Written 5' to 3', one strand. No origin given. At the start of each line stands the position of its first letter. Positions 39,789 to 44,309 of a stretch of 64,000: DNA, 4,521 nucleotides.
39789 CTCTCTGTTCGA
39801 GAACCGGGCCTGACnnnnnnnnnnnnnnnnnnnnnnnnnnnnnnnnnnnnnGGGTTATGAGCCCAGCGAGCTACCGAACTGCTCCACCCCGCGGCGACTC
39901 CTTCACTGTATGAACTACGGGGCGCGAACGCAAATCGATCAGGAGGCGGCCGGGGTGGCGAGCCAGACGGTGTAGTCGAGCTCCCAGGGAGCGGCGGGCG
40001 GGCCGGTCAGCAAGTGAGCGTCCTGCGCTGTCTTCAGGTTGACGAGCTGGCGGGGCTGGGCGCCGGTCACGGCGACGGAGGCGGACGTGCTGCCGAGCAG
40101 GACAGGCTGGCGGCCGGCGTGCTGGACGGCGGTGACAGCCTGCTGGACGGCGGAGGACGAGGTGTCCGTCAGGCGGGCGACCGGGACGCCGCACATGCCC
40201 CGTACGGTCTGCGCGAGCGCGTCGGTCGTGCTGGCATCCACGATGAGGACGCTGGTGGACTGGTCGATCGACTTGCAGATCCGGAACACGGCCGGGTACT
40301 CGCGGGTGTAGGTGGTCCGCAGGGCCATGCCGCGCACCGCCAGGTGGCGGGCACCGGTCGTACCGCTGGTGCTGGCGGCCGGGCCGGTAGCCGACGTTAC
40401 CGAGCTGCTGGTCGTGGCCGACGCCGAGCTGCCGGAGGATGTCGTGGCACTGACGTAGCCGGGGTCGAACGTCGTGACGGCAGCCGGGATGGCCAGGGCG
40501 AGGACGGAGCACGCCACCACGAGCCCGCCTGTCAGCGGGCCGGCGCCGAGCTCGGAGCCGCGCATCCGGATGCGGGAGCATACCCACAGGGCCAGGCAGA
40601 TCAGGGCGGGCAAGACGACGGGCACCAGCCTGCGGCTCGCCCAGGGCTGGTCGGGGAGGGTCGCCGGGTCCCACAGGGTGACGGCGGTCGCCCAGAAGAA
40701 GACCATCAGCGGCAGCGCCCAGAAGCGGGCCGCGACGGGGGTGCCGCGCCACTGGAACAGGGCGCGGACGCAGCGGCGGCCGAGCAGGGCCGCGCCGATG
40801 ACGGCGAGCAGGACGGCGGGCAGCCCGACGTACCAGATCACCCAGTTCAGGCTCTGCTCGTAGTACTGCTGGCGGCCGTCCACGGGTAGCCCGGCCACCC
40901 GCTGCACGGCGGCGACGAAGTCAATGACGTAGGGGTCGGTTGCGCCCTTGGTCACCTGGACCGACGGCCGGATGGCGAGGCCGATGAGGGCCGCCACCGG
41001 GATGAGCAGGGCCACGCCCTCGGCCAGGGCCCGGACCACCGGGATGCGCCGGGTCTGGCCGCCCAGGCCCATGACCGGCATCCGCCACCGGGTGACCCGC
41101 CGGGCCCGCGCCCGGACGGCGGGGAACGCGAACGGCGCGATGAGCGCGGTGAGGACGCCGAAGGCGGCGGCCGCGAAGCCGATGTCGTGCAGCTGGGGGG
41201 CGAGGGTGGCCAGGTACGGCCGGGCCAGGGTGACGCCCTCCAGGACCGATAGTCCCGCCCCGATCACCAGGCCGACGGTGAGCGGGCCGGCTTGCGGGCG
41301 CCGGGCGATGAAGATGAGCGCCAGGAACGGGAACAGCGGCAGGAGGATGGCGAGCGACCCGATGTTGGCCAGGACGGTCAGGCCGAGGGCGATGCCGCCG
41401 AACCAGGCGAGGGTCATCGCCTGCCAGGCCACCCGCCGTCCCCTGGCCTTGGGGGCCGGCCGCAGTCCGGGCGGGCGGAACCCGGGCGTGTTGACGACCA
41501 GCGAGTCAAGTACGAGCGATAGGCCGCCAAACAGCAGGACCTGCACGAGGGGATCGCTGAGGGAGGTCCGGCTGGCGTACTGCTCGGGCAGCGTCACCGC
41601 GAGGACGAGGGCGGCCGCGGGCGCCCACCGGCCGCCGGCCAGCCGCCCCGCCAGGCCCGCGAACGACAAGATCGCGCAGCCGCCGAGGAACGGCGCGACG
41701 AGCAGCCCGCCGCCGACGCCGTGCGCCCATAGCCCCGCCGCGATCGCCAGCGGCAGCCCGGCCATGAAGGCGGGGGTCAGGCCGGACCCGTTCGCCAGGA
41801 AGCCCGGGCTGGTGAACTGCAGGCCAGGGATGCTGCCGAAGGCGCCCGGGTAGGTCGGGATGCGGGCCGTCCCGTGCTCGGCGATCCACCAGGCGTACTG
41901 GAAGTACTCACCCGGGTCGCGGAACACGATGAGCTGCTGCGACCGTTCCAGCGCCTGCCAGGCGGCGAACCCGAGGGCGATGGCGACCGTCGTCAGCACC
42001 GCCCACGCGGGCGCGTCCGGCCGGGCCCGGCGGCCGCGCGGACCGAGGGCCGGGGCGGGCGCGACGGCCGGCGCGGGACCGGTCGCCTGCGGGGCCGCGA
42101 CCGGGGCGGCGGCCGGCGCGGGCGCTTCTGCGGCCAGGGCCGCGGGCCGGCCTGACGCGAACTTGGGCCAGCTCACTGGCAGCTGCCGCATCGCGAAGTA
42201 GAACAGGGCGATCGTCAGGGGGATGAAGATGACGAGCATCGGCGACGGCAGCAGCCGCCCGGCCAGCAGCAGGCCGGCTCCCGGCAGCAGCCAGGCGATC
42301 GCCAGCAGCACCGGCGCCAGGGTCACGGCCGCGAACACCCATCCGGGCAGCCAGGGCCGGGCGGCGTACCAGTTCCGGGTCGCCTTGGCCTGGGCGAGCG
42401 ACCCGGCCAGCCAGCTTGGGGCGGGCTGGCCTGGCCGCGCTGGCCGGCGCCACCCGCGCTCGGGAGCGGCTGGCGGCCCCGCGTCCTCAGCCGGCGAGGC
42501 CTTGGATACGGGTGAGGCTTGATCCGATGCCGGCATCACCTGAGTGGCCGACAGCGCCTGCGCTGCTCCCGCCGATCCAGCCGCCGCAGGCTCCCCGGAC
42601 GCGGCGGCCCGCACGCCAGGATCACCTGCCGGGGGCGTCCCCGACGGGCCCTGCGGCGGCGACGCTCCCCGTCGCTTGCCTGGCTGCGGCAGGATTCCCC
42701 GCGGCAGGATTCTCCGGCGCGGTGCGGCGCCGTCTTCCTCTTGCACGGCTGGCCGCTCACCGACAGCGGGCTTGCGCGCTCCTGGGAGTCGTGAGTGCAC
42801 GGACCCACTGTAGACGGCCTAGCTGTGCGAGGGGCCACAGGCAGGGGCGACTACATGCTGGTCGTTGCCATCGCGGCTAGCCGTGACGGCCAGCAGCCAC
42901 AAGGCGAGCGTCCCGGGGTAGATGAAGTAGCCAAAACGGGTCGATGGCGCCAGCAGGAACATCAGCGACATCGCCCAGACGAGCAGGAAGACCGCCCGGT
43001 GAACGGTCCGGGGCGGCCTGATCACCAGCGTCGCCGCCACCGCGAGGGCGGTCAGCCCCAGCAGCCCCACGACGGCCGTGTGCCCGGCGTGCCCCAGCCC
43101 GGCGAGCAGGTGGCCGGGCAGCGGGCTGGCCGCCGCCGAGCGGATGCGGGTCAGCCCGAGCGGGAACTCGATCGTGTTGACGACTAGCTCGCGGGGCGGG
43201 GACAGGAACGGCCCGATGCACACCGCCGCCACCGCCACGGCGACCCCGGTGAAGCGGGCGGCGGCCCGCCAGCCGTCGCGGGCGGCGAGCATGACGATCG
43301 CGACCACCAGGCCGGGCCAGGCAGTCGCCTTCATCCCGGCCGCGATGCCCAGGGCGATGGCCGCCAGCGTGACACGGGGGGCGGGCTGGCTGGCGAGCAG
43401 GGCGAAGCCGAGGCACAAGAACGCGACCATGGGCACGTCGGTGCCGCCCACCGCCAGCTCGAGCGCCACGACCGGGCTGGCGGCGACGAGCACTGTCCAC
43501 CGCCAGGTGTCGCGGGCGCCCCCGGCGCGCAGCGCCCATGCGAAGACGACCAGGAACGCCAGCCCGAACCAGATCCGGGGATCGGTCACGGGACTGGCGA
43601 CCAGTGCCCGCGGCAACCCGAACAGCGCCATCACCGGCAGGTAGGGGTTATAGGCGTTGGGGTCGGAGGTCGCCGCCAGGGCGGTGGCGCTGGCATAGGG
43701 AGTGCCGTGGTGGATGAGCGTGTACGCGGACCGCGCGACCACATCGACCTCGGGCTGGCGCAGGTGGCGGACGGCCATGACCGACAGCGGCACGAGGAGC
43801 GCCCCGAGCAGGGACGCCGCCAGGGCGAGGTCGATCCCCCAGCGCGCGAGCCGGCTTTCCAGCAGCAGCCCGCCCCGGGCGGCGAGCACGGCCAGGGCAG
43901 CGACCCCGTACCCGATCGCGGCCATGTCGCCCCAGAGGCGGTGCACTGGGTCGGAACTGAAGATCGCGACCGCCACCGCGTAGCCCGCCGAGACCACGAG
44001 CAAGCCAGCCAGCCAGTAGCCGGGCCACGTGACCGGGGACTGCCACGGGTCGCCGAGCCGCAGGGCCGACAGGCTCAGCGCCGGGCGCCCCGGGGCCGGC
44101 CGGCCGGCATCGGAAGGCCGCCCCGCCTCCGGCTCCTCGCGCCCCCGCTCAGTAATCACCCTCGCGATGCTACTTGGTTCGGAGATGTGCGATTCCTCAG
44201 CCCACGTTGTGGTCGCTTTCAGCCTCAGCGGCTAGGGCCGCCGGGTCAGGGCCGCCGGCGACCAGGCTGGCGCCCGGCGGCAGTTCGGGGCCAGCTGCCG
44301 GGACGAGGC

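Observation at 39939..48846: Candidate polyprenyl-phosphate-dependent cell-envelope glycosylation / CDP-alcohol polymer cluster next to tRNA-Met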

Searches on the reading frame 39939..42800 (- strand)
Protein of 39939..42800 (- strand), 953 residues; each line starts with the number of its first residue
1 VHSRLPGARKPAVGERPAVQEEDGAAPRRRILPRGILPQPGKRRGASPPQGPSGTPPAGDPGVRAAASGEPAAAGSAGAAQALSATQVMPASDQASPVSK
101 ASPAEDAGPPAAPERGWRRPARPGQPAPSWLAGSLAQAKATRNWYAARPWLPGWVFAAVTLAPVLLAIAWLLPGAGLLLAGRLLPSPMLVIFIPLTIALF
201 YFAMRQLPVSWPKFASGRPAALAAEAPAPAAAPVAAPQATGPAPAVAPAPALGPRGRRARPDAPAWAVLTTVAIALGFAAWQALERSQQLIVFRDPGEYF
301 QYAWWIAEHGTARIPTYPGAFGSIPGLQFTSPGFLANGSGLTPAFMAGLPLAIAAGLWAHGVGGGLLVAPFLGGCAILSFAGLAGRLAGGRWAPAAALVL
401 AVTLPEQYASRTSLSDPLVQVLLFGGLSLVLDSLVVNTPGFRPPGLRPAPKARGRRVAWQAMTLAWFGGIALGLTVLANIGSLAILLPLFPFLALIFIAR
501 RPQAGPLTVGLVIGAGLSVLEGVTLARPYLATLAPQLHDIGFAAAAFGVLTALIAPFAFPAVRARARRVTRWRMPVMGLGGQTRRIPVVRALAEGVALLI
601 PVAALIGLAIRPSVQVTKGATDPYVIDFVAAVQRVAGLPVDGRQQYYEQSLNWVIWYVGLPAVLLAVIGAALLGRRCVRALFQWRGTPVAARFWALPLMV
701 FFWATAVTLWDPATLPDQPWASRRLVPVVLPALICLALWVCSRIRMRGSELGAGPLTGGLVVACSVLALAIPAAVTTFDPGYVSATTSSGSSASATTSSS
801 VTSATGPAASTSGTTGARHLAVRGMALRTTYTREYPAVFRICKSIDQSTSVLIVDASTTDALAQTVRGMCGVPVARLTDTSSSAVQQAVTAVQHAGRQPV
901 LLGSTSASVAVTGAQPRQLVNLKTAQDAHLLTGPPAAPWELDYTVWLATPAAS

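Call 4: search_protein_families(library=pfam, proteins=[window:39939-42800:-], max_evalue=0.01)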
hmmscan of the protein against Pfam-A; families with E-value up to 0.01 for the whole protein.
window:39939-42800:- (953 aa): 0 families

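Call 5: search_protein_families(library=ncbifam, proteins=[window:39939-42800:-], max_evalue=0.01)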
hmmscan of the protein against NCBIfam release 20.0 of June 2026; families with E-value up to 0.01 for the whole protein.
window:39939-42800:- (953 aa): 0 families

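Call 26: search_solved_structures(query=window:39939-42800:-, max_evalue=1)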
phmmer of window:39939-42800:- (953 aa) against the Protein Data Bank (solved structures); distinct sequences matched with E-value up to 1: 0.

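Call 28: find_homologous_proteins(query=window:39939-42338:-, max_evalue=0.001)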
Query window:39939-42338:- (799 aa): 443 proteins with E <= 0.001 among 8000 candidates; the best 120 are listed.
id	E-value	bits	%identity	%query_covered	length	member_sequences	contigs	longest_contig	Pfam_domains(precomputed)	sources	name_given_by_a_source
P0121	0.0e+0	1705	100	100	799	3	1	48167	-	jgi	jgi:hypothetical protein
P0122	0.0e+0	1013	61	100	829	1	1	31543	-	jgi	jgi:hypothetical protein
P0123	2.5e-291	987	61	62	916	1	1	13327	-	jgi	jgi:hypothetical protein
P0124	9.1e-291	985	56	100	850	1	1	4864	-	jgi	jgi:hypothetical protein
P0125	2.0e-289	981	56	100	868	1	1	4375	-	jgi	jgi:hypothetical protein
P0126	1.8e-288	977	59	68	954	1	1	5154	-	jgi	jgi:hypothetical protein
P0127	6.4e-287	972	62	62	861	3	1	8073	-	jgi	jgi:hypothetical protein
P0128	2.2e-286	971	61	100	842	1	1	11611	-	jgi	jgi:hypothetical protein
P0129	6.1e-284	962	59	98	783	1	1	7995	-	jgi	jgi:hypothetical protein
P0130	3.4e-283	960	62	62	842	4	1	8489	-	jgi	jgi:hypothetical protein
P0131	5.0e-283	959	58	100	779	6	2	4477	-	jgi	jgi:hypothetical protein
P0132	3.5e-282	957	61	63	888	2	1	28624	-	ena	-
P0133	3.9e-282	956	60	64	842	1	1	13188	-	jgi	jgi:hypothetical protein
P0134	2.5e-281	954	51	100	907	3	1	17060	-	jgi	-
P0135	1.3e-280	951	59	100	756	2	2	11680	-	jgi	jgi:hypothetical protein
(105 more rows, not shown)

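Call 40: predict_structure(alignment_id=A2)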
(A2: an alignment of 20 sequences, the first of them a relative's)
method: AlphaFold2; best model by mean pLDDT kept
length: 799 residues; sequences in the alignment: 20
mean_pLDDT: 50.7   pTM: 0.38
mean pLDDT of the five models: 50.7, 48.2, 48.2, 48.1, 44.9
residues with pLDDT >= 90: 0; 70-90: 139; 50-70: 232; < 50: 428
segments of 3 or more residues with pLDDT < 50: 1-4, 50-244, 246-260, 286-288, 372-377, 457-504, 530-540, 554-574, 576-578, 588-680, 770-787
pLDDT, mean of each block of 10 residues (from residue 1): 48 64 62 57 57 38 35 37 38 35 35 45 44 29 38 40 43 32 29 29 32 31 37 42 48 40 63 73 54 54 75 80 63 60 66 77 69 49 55 58 65 70 70 70 65 49 37 42 38 39 49 59 56 44 52 44 38 48 50 40 46 39 28 25 25 27 24 33 67 82 68 71 77 82 83 74 70 33 43 69
secondary structure, 60 per line:
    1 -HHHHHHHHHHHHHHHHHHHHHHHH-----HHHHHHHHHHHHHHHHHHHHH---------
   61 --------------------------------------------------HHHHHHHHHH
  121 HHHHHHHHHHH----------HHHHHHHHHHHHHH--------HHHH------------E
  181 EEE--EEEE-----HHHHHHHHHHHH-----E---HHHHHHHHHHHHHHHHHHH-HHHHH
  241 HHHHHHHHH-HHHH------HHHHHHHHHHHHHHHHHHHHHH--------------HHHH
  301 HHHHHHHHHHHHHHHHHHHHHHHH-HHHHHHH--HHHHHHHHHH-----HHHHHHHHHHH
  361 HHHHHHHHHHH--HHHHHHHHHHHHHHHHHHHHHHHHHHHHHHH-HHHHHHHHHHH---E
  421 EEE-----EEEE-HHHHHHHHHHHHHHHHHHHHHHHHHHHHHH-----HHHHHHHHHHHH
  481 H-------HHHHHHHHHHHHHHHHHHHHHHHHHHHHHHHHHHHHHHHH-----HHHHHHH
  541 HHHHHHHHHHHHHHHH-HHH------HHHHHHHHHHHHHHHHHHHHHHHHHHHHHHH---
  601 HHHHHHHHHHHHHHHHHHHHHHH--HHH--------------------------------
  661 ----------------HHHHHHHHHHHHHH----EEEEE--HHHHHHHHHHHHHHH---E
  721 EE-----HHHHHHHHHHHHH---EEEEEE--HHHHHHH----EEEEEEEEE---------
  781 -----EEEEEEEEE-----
elements in order (helices of 4 or more, strands of 3 or more residues): H2-25 H31-51 H111-131 H142-155 H164-167 E180-183 E186-189 H195-206 H216-234 H236-249 H251-254 H261-282 H297-324 H326-332 H335-344 H350-371 H374-404 H406-416 E420-423 E429-432 H434-463 H469-481 H489-528 H534-556 H567-597 H601-623 H677-690 E695-699 H702-716 E720-722 H728-740 E744-749 H752-758 E763-771 E786-794

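Call 42: search_protein_families(library=pfam, alignment_id=A2, max_evalue=5)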
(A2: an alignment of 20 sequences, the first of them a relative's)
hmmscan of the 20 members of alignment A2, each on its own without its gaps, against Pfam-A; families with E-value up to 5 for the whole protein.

A. member 1, P0121 (799 aa): 0 families

B. families by the number of members that match (of 20 scanned): 4 families
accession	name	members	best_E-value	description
PF01471.23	PG_binding_1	3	0.089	Putative peptidoglycan binding domain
PF16051.10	DUF4797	1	0.099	Domain of unknown function (DUF4797)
PF11872.13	DUF3392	1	0.2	Protein of unknown function (DUF3392)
PF20382.3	DUF6677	1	2.5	Family of unknown function (DUF6677)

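Call 55: fold_search(model_id=the predicted structure, library=pdb)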
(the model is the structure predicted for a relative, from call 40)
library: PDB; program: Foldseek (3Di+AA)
matches with E <= 10: 106; with E <= 0.001: 0
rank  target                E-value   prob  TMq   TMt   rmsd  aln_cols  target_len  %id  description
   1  8b6l_I                6.5e-01  0.18  0.17  0.19  19.8       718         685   10  Subtomogram average of the human Sec61-TRAP-OSTA-translocon (released 2022-12-07)
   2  8e6t_A                7.4e-01  0.08  0.09  0.06  26.1       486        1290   13  Human TRPM2 ion channel in 1 mM BR-ADPR (released 2024-08-14)
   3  3e05_D                1.3e+00  0.30  0.09  0.29  10.4       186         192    8  CRYSTAL STRUCTURE OF Precorrin-6y C5,15-methyltransferase FROM Geobacter metallireducens GS-15 (released 2008-08-12)
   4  7pde_A                1.7e+00  0.04  0.08  0.08  37.1       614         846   11  Structure of Adenylyl cyclase 9 in complex with Gs protein alpha subunit and MANT-GTP (released 2022-01-19)
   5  6zwo_B                2.1e+00  0.02  0.06  0.04  27.4       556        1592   14  cryo-EM structure of human mTOR complex 2, focused on one half (released 2020-11-18)
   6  3e05_A                2.3e+00  0.23  0.10  0.31   7.3       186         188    9  CRYSTAL STRUCTURE OF Precorrin-6y C5,15-methyltransferase FROM Geobacter metallireducens GS-15 (released 2008-08-12)
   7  7f6s                  2.3e+00  0.21  0.06  0.13   5.7        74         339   18  Crystal structure of metal-citrate-binding mutant (T199A) protein (MctA) of ABC transporter in apo state (released 2021-12-01)
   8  3e05_G                2.4e+00  0.21  0.10  0.30   8.4       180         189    9  CRYSTAL STRUCTURE OF Precorrin-6y C5,15-methyltransferase FROM Geobacter metallireducens GS-15 (released 2008-08-12)
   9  9g95_A                2.5e+00  0.04  0.09  0.13  20.5       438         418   16  Lipid III flippase WzxE with NB10 nanobody in outward-facing conformation at 2.7552 A (released 2025-01-22)
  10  2ch7_A                2.7e+00  0.04  0.06  0.12  52.7       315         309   15  Crystal structure of the cytoplasmic domain of a bacterial chemoreceptor from Thermotoga maritima (released 2006-04-18)
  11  7yrq_A                2.8e+00  0.04  0.08  0.09  27.5       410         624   15  Cryo-EM structure of human Peroxisomal ABC Transporter ABCD1 (released 2023-03-22)
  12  7mbx_R                2.9e+00  0.04  0.09  0.18  18.5       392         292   11  Human Cholecystokinin 1 receptor (CCK1R) Gs complex (released 2021-05-26)
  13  8y40_A                2.9e+00  0.04  0.10  0.03  30.4       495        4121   11  Structure of chimeric RyR-I4657M/G4819E complex with chlorantraniliprole (released 2024-10-30)
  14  4ja3_A                2.9e+00  0.03  0.08  0.11  24.8       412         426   13  Partially occluded inward open conformation of the xylose transporter XylE from E. coli (released 2013-05-01)
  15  3e05_H                3.1e+00  0.18  0.10  0.30   6.4       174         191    9  CRYSTAL STRUCTURE OF Precorrin-6y C5,15-methyltransferase FROM Geobacter metallireducens GS-15 (released 2008-08-12)
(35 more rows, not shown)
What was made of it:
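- On GT-C superfamily (for the ~800-aa membrane protein): Foldseek is negative (call 55).
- Tried and rejected: Foldseek against PDB was uninformative (call 55).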

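Call 68: search_solved_structures(query=A2, max_evalue=10)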
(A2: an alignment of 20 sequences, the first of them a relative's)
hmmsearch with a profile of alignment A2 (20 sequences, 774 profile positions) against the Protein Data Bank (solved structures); distinct sequences matched with E-value up to 10: 2.
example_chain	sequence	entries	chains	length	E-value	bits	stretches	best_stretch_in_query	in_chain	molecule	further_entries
4pcv_A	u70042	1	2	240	0.097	13.8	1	632-687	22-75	BdcA (YjgI)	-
5z2l_A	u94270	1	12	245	0.1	13.7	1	632-687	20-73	Cyclic-di-GMP-binding biofilm dispersal mediator protein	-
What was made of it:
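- Checked: The large membrane protein has no HMM hit at all (calls 4, 42, 26, 68).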

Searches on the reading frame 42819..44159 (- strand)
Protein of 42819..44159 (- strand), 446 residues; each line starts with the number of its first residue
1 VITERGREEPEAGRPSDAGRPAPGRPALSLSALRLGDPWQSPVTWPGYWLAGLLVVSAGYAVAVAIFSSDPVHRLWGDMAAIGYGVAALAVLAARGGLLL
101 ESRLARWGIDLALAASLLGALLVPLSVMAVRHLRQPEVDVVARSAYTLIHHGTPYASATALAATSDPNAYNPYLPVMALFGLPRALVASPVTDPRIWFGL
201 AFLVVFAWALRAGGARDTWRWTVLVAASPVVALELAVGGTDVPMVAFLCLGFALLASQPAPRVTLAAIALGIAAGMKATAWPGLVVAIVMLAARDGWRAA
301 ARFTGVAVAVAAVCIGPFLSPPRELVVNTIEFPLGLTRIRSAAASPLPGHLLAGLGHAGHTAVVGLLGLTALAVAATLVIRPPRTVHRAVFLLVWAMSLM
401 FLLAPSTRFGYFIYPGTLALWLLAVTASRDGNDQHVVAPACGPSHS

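Call 4: search_protein_families(library=pfam, proteins=[window:42819-44159:-], max_evalue=0.01)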
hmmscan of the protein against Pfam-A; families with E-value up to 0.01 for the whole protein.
window:42819-44159:- (446 aa): 1 family
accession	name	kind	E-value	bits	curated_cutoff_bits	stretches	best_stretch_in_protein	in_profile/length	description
PF09594.16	GT87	-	1e-07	32.4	25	1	173-405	3-237/237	Glycosyltransferase family 87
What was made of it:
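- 42819..44159 (-): GT87-family (GT-C) membrane glycosyltransferase, 446 aa. PF09594 E=1e-7, 32.4 bits against a cutoff of 25 (call 4).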

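Call 5: search_protein_families(library=ncbifam, proteins=[window:42819-44159:-], max_evalue=0.01)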
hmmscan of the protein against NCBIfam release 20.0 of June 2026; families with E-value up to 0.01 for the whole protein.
window:42819-44159:- (446 aa): 0 families

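Call 27: search_solved_structures(query=window:42819-44159:-, max_evalue=1)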
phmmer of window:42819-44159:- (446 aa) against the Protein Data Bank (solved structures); distinct sequences matched with E-value up to 1: 0.
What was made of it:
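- On GT87 (PF09594; GT-C fold glycosyltransferases): Equivalence to the PimE catalytic Asp was not established, because there is no PDB sequence match (call 27).
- Closest known: Mycobacterial GT87 mannosyltransferases. Different: There is no detectable similarity to any solved structure by phmmer (call 27).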
